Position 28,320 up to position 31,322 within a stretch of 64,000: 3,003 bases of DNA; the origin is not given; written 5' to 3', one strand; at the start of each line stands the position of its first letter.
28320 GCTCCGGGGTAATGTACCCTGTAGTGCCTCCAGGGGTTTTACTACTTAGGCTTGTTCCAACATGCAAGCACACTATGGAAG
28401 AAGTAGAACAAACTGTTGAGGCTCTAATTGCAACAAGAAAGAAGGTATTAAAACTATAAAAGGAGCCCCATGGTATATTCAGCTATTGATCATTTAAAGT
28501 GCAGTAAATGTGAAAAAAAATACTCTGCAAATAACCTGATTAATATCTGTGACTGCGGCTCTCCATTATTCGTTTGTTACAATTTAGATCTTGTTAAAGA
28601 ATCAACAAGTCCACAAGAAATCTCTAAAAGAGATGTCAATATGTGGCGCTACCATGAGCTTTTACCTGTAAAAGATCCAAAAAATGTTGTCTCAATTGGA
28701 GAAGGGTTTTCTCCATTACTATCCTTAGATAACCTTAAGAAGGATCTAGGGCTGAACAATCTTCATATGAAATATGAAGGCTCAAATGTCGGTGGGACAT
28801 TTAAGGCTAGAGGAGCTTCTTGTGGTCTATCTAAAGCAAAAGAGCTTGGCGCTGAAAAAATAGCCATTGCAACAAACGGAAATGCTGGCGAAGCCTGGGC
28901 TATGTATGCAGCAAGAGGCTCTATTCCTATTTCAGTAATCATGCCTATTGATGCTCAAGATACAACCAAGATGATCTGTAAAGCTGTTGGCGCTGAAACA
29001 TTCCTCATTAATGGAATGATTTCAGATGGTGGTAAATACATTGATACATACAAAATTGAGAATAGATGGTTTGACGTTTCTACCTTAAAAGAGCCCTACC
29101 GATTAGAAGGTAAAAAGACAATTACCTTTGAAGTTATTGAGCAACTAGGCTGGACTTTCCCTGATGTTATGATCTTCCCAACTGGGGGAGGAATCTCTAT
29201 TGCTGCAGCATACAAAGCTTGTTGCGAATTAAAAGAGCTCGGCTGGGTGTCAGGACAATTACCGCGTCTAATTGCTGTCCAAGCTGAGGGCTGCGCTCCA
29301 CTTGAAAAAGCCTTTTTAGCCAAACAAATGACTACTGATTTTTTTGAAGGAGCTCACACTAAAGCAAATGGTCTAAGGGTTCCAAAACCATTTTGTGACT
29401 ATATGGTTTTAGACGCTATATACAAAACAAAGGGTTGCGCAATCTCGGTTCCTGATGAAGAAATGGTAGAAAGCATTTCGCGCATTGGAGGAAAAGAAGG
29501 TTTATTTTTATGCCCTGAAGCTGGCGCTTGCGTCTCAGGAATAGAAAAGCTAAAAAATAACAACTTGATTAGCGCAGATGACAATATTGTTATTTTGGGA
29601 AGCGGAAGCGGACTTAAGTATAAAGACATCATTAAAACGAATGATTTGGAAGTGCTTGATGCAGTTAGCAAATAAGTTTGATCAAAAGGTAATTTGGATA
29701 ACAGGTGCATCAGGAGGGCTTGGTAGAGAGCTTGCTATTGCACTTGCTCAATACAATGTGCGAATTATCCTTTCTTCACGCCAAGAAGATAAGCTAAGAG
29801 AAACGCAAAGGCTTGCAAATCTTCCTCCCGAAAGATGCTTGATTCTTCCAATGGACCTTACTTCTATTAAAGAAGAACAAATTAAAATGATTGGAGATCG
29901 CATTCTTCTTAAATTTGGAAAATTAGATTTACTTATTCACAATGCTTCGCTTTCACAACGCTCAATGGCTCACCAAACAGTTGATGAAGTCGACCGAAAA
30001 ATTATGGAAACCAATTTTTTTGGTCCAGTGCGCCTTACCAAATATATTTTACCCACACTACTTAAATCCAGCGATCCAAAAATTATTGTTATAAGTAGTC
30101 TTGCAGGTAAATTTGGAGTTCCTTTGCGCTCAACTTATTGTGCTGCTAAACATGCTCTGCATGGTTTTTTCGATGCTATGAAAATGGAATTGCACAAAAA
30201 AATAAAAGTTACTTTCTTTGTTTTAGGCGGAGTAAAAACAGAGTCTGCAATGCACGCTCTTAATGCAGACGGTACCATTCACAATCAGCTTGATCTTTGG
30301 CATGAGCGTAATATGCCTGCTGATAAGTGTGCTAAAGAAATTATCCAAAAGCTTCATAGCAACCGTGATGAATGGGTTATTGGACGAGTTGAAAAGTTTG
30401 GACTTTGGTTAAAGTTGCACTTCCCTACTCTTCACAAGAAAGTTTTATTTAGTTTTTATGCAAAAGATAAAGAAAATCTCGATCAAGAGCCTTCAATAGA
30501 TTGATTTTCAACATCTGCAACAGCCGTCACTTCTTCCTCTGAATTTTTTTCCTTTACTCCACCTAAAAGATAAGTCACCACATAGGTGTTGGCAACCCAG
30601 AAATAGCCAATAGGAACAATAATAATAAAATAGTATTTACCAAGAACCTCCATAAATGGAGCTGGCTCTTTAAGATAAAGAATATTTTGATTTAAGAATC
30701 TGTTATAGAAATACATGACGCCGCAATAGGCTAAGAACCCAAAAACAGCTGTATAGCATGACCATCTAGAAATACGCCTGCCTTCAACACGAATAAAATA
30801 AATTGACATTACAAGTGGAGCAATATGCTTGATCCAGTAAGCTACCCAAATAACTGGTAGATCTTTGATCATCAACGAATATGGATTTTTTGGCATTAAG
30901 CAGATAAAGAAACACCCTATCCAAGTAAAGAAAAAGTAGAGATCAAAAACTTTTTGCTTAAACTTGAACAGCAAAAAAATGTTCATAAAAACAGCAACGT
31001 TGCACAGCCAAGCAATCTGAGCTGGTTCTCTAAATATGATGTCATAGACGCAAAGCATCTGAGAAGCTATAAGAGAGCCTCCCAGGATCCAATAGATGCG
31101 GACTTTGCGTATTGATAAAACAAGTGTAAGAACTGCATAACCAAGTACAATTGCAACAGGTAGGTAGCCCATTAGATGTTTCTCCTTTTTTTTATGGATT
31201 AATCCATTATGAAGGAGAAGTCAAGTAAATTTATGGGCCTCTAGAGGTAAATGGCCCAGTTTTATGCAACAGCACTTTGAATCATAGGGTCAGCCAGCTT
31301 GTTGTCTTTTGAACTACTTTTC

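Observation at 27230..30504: SPT-like alpha-oxoamine synthase + ThrC-like PLP enzyme + SDR operon: candidate sphingoid/sulfonolipid (capnine-type) long-chain-base pathway in a chlamydial genome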

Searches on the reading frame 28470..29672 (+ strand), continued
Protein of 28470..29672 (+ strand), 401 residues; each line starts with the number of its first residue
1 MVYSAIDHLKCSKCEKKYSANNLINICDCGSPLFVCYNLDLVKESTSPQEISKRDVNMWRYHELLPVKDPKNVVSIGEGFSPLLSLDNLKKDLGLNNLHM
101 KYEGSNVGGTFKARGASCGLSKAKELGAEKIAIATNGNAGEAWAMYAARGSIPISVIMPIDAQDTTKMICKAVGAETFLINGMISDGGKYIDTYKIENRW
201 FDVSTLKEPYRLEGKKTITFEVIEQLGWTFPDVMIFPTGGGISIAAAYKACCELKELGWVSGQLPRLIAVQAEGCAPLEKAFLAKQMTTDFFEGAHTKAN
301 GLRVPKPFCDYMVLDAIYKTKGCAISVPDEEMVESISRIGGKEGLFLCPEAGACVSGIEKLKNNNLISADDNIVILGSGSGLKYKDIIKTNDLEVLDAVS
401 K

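Call 59: search_protein_families(library=ncbifam, proteins=[L026:6346-7788:+, L016:8298-9824:+, L016:7775-8284:+, L031:11241-12104:+, L034:4078-5226:-, L031:8026-9903:+], max_evalue=0.000001)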
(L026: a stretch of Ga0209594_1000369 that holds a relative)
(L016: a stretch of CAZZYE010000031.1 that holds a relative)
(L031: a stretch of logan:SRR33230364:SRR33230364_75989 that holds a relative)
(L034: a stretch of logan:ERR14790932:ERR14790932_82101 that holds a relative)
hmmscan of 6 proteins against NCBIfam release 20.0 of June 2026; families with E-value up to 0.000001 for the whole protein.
L026:6346-7788:+ (481 aa): 5 families
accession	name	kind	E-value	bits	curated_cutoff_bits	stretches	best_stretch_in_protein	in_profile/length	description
NF052646.1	DABADecarRhbB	equivalog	8.3e-65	219.2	900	1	8-475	31-488/491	L-2,4-diaminobutyrate decarboxylase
TIGR03799.1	NOD_PanD_pyr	equivalog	4.3e-43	147.5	606.1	1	136-429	162-465/522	pyridoxal-dependent aspartate 1-decarboxylase PanP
TIGR03812.1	tyr_de_CO2_Arch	equivalog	2.4e-25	89.2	299.4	1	114-463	57-370/375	tyrosine decarboxylase MfnA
NF002748.0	PRK02769.1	equivalog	7.6e-21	74.2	305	1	132-408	83-336/382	histidine decarboxylase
TIGR03811.1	tyr_de_CO2_Ent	equivalog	3.4e-19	68.8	905.3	1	169-266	220-324/608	tyrosine decarboxylase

L016:8298-9824:+ (509 aa): 5 families
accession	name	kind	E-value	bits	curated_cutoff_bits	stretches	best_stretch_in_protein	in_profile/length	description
NF052646.1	DABADecarRhbB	equivalog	4.3e-73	246.6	900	1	17-475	32-479/491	L-2,4-diaminobutyrate decarboxylase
TIGR03799.1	NOD_PanD_pyr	equivalog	4.3e-47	160.7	606.1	1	143-440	161-478/522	pyridoxal-dependent aspartate 1-decarboxylase PanP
TIGR03812.1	tyr_de_CO2_Arch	equivalog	5.4e-28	97.9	299.4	1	122-414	57-328/375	tyrosine decarboxylase MfnA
NF002748.0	PRK02769.1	equivalog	3.2e-19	68.9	305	1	144-407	87-326/382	histidine decarboxylase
TIGR03811.1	tyr_de_CO2_Ent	equivalog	1.7e-16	59.8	905.3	1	184-275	228-324/608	tyrosine decarboxylase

L016:7775-8284:+ (170 aa): 2 families
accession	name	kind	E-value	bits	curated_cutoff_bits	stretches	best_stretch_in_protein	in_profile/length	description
NF052565.1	OrnLipAcylHsRhiz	equivalog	9.3e-40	136.4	450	1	3-160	45-213/259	ornithine lipid ester-linked acyl 2-hydroxylase OlsC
NF033391.2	lipid_A_LpxO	equivalog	4.2e-26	91.7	500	1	2-159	54-220/297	lipid A hydroxylase LpxO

L031:11241-12104:+ (288 aa): 2 families
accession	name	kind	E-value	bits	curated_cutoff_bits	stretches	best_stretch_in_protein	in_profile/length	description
NF052483.1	racemase_CuyB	equivalog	4.4e-28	98.8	190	1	10-233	1-221/225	cysteate racemase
TIGR00035.1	asp_race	subfamily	5.6e-27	94.8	93.1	1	8-230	3-220/236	amino acid racemase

L034:4078-5226:- (382 aa): 2 families
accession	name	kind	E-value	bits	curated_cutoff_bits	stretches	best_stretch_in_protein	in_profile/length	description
NF050074.1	glyox_I_GloA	exception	9.7e-08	32.2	165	0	282-338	68-120/121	lactoylglutathione lyase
TIGR00068.2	glyox_I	equivalog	5.1e-07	29.7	120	0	281-341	86-141/143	lactoylglutathione lyase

L031:8026-9903:+ (626 aa): 9 families
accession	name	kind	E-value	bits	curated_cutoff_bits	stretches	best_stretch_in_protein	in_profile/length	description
TIGR01536.1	asn_synth_AEB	equivalog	8.4e-139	463.9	267.1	1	2-548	1-517/517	asparagine synthase (glutamine-hydrolyzing)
TIGR03108.1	eps_aminotran_1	hypoth_equivalog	1.8e-119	400.2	816.9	2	1-386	1-382/628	XrtA/PEP-CTERM system amidotransferase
TIGR03104.1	trio_amidotrans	equivalog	1.8e-104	350.1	570.1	1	1-588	1-561/589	N-acetylglutaminylglutamine amidotransferase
NF006949.0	PRK09431.1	equivalog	3.8e-101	339.3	499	3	1-167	1-167/554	asparagine synthase B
NF033535.1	lass_lactam_cya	exception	4e-71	240.4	525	2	1-377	1-378/668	lasso peptide isopeptide bond-forming cyclase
NF001484.0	PRK00331.1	subfamily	1.9e-15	56.3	381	1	62-168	87-201/601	isomerizing glutamine--fructose-6-phosphate transaminase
TIGR01135.1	glmS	equivalog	1.5e-14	53.4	418.05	1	62-168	86-200/607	glutamine--fructose-6-phosphate transaminase (isomerizing)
NF033561.1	macrolact_Ik_Al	subfamily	2.2e-13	49.7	300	1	125-289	83-242/561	albusnodin/ikarugamycin family macrolactam cyclase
TIGR01134.1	purF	equivalog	4.1e-09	36.3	350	1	60-166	84-200/432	amidophosphoribosyltransferase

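Call 75: search_protein_families(library=pfam, proteins=[L008:7208-8098:+, L021:5647-6570:+, L001:7357-8526:-, L007:7641-8456:+, L007:4881-6779:-, L007:4087-4884:-, L009:36-953:+, L008:8167-8541:+], max_evalue=0.001)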
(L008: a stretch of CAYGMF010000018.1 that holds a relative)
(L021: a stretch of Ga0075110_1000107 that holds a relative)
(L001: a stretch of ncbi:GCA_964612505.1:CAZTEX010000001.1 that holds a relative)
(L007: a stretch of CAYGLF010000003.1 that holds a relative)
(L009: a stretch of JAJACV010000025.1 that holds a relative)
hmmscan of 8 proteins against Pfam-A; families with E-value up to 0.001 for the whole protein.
L008:7208-8098:+ (297 aa): 5 families
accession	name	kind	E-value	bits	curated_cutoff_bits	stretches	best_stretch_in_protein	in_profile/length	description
PF12796.13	Ank_2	-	1.1e-14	55.2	27.3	2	117-210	1-87/90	Ankyrin repeats (3 copies)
PF13637.12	Ank_4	-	2e-11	44.3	22.7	0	162-202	10-49/50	Ankyrin repeats (many copies)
PF00023.36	Ank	-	3.3e-10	40.1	21.1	1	112-143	1-32/33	Ankyrin repeat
PF13857.12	Ank_5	-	5.3e-08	33.5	27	1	103-153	6-56/56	Ankyrin repeats (many copies)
PF13606.12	Ank_3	-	3.1e-07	30.5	22.3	1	112-140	1-29/30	Ankyrin repeat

L021:5647-6570:+ (308 aa): 5 families
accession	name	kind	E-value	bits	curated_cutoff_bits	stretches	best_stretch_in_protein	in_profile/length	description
PF12796.13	Ank_2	-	1.3e-16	61.3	27.3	2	122-217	1-89/90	Ankyrin repeats (3 copies)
PF13637.12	Ank_4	-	3.9e-13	49.7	22.7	0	133-167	12-46/50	Ankyrin repeats (many copies)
PF00023.36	Ank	-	4.5e-13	49.1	21.1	1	118-149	2-33/33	Ankyrin repeat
PF13606.12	Ank_3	-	7.4e-11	41.6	22.3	0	118-146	2-30/30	Ankyrin repeat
PF13857.12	Ank_5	-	5e-09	36.8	27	0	108-158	6-56/56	Ankyrin repeats (many copies)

L001:7357-8526:- (389 aa): 0 families

L007:7641-8456:+ (272 aa): 0 families

L007:4881-6779:- (632 aa): 1 family
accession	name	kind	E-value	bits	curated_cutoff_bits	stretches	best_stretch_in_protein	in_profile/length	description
PF05593.20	RHS_repeat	-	4e-10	40.3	22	1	297-332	1-37/38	RHS Repeat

L007:4087-4884:- (265 aa): 0 families

L009:36-953:+ (306 aa): 0 families

L008:8167-8541:+ (125 aa): 0 families

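Call 79: search_solved_structures(query=L008:2891-3898:-, max_evalue=0.00001)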
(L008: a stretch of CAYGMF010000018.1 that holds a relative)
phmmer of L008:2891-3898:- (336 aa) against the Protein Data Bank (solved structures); distinct sequences matched with E-value up to 0.00001: 28.
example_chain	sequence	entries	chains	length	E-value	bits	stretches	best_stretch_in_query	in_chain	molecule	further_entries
9ucw_A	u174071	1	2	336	3e-68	233.7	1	4-330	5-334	Anthranilate phosphoribosyltransferase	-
1v8g_A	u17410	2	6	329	9.5e-60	205.8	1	5-330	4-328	anthranilate phosphoribosyltransferase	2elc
1vqu_A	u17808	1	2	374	7e-55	189.8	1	4-325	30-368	Anthranilate phosphoribosyltransferase 2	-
4hkm_A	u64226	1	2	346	3.3e-54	187.6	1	2-332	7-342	Anthranilate phosphoribosyltransferase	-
5noe_A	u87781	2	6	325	6.6e-52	180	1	3-328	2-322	Anthranilate phosphoribosyltransferase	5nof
1gxb_A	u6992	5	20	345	1.1e-49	172.7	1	3-333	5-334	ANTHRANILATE PHOSPHORIBOSYLTRANSFERASE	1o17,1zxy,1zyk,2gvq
4x59_A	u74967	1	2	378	1.4e-49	172.4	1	3-301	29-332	Anthranilate phosphoribosyltransferase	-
4x5e_A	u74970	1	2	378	3.6e-49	171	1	3-301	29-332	Anthranilate phosphoribosyltransferase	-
3gbr_A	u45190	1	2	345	4.2e-49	170.8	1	3-333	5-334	Anthranilate phosphoribosyltransferase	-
2bpq_A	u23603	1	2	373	5.5e-49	170.4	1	3-320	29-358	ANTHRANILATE PHOSPHORIBOSYLTRANSFERASE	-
4n5v_A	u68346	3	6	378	5.9e-49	170.3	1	3-301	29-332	Anthranilate phosphoribosyltransferase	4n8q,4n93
3qqs_A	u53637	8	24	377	6.7e-49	170.1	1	3-301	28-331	Anthranilate phosphoribosyltransferase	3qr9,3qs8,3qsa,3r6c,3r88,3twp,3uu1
1zvw_A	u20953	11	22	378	6.8e-49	170.1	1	3-301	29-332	Anthranilate phosphoribosyltransferase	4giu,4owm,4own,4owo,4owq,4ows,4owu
4gkm_A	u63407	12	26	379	6.9e-49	170.1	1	3-301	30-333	Anthranilate phosphoribosyltransferase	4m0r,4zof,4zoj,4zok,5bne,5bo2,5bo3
4ij1_A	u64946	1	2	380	6.9e-49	170.1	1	3-301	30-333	Anthranilate phosphoribosyltransferase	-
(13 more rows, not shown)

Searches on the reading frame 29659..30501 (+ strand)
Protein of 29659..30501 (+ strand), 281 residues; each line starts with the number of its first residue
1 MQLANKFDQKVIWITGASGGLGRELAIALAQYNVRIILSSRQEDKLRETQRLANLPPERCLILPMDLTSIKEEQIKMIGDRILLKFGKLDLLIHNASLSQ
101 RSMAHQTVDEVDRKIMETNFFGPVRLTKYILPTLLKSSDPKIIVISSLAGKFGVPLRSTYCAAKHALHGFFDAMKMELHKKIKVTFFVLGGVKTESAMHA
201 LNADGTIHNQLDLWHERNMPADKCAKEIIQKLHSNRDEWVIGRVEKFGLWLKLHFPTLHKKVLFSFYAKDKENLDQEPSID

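Call 3: search_protein_families(library=pfam, proteins=[window:29659-30501:+])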
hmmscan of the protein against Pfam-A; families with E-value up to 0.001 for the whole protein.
window:29659-30501:+ (281 aa): 4 families
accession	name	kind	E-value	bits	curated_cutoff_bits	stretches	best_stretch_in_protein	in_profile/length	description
PF00106.31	adh_short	-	1.2e-42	146.1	26.6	1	10-199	1-189/195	short chain dehydrogenase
PF13561.12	adh_short_C2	-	2.3e-24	86.7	27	1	16-208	1-192/236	Enoyl-(Acyl carrier protein) reductase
PF08659.16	KR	-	7.1e-12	46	22.6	1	12-175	3-164/180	KR domain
PF23441.1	SDR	-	4.7e-05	23.3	27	1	4-202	2-204/258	SDR-like rossmann domain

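Call 4: search_protein_families(library=ncbifam, proteins=[window:29659-30501:+], max_evalue=0.00001)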
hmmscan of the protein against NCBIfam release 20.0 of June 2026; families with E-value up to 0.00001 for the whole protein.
window:29659-30501:+ (281 aa): 200 families (the best 25 are shown)
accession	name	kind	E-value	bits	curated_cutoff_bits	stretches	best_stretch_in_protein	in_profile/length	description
NF004825.0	PRK06181.1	equivalog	9.8e-63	211.9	215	1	5-265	2-261/268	SDR family oxidoreductase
NF005495.0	PRK07109.1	subfamily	1.1e-42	146.5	264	1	5-270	4-266/334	SDR family oxidoreductase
NF006565.0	PRK09072.1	equivalog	3.3e-35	121.9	238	1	7-258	3-244/265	SDR family oxidoreductase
NF005372.1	PRK06914.1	subfamily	5.8e-34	117.6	320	1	9-195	2-188/279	SDR family oxidoreductase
NF004824.0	PRK06180.1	subfamily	8.7e-32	110.4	298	1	8-201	3-192/279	oxidoreductase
NF004826.0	PRK06182.1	subfamily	5.1e-31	108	305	1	8-201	3-189/274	oxidoreductase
NF006509.0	PRK08945.1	equivalog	5.5e-31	107.6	269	1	5-201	9-208/248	YciK family oxidoreductase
NF005806.0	PRK07666.1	equivalog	2.9e-29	102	286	1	5-232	3-221/239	3-ketoacyl-ACP reductase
NF006114.0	PRK08263.1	subfamily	3.6e-29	101.9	290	1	9-203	3-193/280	short chain dehydrogenase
NF005594.0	PRK07326.1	equivalog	1.1e-28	100.4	271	1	6-204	3-198/237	SDR family oxidoreductase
NF006073.0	PRK08219.1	equivalog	6.3e-28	98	218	1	9-208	3-190/227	SDR family oxidoreductase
NF005878.0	PRK07825.1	subfamily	1.2e-27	96.9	287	1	4-275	4-260/278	short chain dehydrogenase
NF049977.1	KDhSphingRedKdsR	equivalog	4.1e-27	95.2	400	1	8-198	2-182/267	3-ketodihydrosphingosine reductase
NF005539.0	PRK07201.1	equivalog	5e-27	94.9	549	1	4-267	365-618/657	SDR family oxidoreductase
NF005881.0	PRK07832.1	equivalog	5.2e-27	94.8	296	1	4-236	4-242/287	SDR family oxidoreductase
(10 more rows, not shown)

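Call 72: search_solved_structures(query=window:29659-30501:+, max_evalue=1e-15)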
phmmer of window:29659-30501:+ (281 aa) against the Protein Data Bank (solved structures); distinct sequences matched with E-value up to 1e-15: 54.
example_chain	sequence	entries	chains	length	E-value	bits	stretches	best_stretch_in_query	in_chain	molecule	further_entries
2irw_A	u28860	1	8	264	5.8e-25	91.7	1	10-268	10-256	Corticosteroid 11-beta-dehydrogenase isozyme 1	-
3d5q_A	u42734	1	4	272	5.8e-25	91.6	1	10-268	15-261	Corticosteroid 11-beta-dehydrogenase isozyme 1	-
3pdj_A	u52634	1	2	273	5.9e-25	91.6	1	10-268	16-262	Corticosteroid 11-beta-dehydrogenase isozyme 1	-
2rbe_A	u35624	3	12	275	6.1e-25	91.6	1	10-268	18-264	Corticosteroid 11-beta-dehydrogenase isozyme 1 | 11-beta-Hydroxysteroid Dehydrogenase 1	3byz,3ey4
4c7j_A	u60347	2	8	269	6.2e-25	91.5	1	10-239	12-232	CORTICOSTEROID 11-BETA-DEHYDROGENASE ISOZYME 1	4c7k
1xu7_A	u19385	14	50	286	6.9e-25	91.4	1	10-268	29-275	Corticosteroid 11-beta-dehydrogenase, isozyme 1 | Corticosteroid 11-beta-dehydrogenase isozyme 1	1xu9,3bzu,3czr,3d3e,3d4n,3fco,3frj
6nj7_A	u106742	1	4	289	7.2e-25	91.3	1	10-268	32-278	Corticosteroid 11-beta-dehydrogenase isozyme 1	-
4p38_A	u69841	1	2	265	7.6e-25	91.3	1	10-231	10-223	Corticosteroid 11-beta-dehydrogenase isozyme 1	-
4hfr_A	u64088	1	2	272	8.1e-25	91.2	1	10-231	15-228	Corticosteroid 11-beta-dehydrogenase isozyme 1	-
4bb5_A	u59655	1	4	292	8.1e-25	91.2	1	10-239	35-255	CORTICOSTEROID 11-BETA-DEHYDROGENASE ISOZYME 1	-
4yyz_A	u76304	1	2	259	8.5e-25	91.1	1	10-231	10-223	Corticosteroid 11-beta-dehydrogenase isozyme 1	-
4bb6_A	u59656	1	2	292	1e-24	90.8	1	10-231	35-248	CORTICOSTEROID 11-BETA-DEHYDROGENASE ISOZYME 1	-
3gmd_A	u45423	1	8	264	1.1e-24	90.8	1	10-230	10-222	Corticosteroid 11-beta-dehydrogenase isozyme 1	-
2ilt_A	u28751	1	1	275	1.1e-24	90.7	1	10-263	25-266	Corticosteroid 11-beta-dehydrogenase isozyme 1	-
2bel_A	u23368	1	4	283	1.7e-24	90.1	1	10-232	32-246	CORTICOSTEROID 11-BETA-DEHYDROGENASE ISOZYME 1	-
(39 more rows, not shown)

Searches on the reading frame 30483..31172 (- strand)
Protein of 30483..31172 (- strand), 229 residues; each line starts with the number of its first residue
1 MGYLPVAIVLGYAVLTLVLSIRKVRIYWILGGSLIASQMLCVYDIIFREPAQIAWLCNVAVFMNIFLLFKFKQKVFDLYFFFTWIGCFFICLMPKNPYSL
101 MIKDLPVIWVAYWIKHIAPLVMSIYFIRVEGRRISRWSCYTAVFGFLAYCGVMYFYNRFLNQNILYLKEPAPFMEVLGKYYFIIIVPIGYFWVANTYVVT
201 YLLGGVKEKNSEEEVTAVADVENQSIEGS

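Call 5: search_protein_families(library=ncbifam, proteins=[window:30483-31172:-], max_evalue=1e-10)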
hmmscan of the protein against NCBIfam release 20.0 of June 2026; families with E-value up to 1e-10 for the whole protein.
window:30483-31172:- (229 aa): 1 family
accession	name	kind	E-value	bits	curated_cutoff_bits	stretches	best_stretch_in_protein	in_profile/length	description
TIGR02206.1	intg_mem_TP0381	subfamily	7.4e-12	45.1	75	1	56-198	72-213/222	TMEM164-related integral membrane acyltransferase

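Call 46: search_protein_families(library=pfam, proteins=[window:30483-31169:-], max_evalue=0.00001)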
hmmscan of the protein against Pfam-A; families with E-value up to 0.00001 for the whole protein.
window:30483-31169:- (228 aa): 1 family
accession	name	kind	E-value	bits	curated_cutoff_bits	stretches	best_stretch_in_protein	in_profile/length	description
PF14808.11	TMEM164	-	1.2e-14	54.8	25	1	55-184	75-203/217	TMEM164 family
